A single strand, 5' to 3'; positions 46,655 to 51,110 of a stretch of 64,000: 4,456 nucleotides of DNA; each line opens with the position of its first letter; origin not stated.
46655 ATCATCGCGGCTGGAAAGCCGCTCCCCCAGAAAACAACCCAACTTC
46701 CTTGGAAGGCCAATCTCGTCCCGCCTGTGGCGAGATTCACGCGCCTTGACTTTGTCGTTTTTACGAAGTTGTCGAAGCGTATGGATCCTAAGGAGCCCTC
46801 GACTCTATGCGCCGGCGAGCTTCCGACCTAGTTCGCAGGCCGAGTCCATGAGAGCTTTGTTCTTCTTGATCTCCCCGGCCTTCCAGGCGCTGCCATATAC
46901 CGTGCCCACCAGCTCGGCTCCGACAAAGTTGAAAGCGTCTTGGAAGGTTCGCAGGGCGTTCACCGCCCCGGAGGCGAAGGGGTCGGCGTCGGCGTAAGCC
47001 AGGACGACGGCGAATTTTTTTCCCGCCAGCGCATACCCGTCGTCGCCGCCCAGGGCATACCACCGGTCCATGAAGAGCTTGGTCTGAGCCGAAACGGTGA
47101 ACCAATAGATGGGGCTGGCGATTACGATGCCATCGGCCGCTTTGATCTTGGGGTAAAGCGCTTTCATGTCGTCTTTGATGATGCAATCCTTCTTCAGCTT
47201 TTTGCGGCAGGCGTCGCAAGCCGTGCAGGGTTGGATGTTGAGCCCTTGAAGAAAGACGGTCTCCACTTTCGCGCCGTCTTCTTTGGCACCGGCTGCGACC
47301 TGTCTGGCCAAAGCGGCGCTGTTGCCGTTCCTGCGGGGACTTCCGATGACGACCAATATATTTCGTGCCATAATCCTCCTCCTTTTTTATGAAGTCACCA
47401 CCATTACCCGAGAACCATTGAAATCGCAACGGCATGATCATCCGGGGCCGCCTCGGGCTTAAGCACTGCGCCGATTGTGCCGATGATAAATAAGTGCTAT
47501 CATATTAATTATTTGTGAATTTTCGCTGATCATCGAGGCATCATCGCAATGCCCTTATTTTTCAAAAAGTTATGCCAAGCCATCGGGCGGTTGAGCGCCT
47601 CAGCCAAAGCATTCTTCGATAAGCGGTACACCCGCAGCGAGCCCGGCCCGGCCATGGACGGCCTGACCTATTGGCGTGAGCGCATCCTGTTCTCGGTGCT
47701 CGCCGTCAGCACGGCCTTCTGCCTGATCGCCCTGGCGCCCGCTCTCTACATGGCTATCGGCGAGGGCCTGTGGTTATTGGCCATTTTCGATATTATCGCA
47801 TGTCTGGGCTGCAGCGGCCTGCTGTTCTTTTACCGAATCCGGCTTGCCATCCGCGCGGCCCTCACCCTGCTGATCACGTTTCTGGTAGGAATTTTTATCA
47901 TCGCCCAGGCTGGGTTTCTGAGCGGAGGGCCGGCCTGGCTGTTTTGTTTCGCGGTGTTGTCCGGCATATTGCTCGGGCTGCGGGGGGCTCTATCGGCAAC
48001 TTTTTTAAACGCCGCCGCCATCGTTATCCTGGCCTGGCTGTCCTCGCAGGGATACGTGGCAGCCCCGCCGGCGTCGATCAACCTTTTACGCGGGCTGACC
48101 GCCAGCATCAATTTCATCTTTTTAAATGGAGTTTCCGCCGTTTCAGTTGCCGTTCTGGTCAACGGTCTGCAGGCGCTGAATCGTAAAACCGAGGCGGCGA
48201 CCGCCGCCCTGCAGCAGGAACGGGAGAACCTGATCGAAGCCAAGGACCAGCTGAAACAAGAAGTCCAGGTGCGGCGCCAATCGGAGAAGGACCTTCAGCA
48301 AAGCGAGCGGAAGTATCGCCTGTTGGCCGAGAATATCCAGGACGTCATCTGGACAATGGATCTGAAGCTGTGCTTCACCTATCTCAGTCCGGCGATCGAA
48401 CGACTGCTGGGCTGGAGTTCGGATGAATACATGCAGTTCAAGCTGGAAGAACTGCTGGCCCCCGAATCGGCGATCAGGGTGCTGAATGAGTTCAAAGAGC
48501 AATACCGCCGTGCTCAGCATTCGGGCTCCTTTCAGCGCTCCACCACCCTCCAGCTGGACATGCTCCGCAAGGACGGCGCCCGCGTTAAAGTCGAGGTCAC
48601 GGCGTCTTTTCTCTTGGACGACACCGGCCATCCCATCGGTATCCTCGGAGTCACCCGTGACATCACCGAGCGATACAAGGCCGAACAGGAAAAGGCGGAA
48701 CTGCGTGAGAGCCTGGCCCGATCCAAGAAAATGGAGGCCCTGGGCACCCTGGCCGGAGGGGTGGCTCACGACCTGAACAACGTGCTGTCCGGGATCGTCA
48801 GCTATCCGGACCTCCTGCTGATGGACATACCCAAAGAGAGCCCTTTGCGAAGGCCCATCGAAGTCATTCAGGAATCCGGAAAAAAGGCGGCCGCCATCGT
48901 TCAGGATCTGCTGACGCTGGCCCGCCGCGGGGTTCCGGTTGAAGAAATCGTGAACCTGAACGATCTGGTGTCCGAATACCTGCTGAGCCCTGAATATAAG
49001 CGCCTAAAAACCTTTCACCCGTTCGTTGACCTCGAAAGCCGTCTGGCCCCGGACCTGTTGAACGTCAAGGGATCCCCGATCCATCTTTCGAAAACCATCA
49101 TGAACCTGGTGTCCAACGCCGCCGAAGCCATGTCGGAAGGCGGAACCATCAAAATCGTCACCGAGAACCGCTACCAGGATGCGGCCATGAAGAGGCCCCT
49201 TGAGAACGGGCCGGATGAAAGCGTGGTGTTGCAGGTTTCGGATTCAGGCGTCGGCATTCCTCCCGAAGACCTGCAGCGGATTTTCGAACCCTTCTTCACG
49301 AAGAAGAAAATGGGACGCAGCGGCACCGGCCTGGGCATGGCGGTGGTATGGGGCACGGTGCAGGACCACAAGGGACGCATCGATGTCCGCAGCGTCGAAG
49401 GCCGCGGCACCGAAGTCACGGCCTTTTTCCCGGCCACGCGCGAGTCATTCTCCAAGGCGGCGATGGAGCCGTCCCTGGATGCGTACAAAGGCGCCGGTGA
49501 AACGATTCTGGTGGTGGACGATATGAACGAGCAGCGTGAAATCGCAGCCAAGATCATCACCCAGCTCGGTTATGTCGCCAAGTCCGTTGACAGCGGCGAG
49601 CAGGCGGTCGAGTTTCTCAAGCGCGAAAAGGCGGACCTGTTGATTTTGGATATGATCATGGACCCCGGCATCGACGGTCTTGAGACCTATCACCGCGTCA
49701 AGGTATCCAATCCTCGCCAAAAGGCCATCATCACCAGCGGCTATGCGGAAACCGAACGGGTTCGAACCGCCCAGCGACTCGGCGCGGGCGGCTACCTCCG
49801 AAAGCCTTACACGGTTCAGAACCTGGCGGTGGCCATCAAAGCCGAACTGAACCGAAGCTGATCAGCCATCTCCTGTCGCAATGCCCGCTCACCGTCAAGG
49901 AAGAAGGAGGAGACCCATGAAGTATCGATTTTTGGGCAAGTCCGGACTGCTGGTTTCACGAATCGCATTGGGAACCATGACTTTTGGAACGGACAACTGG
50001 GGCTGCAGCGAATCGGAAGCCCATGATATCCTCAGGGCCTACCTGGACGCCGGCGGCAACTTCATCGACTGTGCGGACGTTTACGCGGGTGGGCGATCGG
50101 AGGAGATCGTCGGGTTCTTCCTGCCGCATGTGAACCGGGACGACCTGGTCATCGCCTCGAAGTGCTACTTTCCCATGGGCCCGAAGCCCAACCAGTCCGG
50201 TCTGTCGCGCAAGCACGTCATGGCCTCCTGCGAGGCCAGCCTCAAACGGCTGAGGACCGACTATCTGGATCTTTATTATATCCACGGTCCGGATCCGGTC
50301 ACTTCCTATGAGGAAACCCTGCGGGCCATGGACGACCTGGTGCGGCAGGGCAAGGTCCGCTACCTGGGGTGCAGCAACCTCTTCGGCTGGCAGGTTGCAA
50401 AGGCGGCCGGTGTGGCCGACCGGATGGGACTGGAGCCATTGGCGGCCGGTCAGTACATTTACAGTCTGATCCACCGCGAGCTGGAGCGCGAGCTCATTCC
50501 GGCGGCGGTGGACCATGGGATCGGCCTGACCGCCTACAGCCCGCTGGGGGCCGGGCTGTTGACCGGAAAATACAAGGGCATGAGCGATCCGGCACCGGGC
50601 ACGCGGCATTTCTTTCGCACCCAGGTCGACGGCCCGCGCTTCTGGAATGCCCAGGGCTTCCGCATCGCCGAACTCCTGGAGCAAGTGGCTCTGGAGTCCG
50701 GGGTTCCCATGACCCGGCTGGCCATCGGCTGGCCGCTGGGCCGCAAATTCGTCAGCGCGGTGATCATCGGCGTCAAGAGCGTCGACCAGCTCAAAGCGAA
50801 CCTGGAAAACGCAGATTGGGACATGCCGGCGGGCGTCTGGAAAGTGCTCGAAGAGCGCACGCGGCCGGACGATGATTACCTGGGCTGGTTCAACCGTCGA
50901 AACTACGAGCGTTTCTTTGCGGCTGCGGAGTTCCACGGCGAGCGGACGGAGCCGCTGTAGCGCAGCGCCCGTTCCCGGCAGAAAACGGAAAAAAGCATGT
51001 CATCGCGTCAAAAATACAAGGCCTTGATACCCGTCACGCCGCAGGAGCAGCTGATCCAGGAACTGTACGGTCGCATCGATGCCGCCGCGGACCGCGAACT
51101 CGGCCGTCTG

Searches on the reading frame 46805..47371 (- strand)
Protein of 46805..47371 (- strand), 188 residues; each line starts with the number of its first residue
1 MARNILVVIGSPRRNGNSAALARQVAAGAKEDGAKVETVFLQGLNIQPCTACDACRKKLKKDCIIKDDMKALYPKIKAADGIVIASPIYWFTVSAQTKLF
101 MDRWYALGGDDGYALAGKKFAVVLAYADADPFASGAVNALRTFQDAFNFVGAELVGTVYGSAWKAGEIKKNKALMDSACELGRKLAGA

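Call 34: search_protein_families(library=pfam, proteins=[window:46805-47371:-], max_evalue=0.00001)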
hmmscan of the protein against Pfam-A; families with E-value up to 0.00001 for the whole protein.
window:46805-47371:- (188 aa): 2 families
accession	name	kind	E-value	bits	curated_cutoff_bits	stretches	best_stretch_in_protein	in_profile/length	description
PF03358.20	FMN_red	-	7.1e-28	97.5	24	1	4-147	2-132/152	NADPH-dependent FMN reductase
PF02525.22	Flavodoxin_2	-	1.2e-21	77.8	27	1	4-181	2-194/198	Flavodoxin-like fold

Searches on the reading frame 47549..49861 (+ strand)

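Call 34: search_protein_families(library=pfam, proteins=[window:47549-49861:+], max_evalue=0.00001)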
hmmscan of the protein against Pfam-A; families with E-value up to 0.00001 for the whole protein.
window:47549-49861:+ (770 aa): 8 families
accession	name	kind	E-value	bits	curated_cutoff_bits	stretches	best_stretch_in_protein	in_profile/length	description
PF20969.2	MASE11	-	6.1e-33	114.6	27.3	1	41-207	1-168/168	MASE11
PF02518.31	HATPase_c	-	7.6e-24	84.7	26.4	1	509-630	2-110/111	Histidine kinase-, DNA gyrase B-, and HSP90-like ATPase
PF00072.30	Response_reg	-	4.4e-21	75.6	30.2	1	653-763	1-110/111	Response regulator receiver domain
PF00989.32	PAS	-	1.1e-15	58.1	22.6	1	255-372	2-113/113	PAS fold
PF08448.16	PAS_4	-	4.6e-12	46.6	23.1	1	261-376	2-109/110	PAS fold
PF13426.13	PAS_9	-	4.4e-09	37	27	1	267-374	4-103/103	PAS domain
PF00512.31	HisKA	-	1.9e-08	34.7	26.9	1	398-460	2-63/66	His Kinase A (phospho-acceptor) domain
PF08447.18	PAS_3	-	8.6e-06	26.4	25.6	0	277-368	2-88/89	PAS fold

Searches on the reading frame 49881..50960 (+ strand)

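Call 35: search_protein_families(library=pfam, proteins=[window:49881-50960:+], max_evalue=0.001)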
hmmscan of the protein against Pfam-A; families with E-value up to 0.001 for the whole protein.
window:49881-50960:+ (359 aa): 1 family
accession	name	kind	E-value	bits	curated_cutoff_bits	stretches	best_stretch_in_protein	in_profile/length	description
PF00248.27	Aldo_ket_red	-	9.1e-74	248.6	24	1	27-323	1-286/291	Aldo/keto reductase family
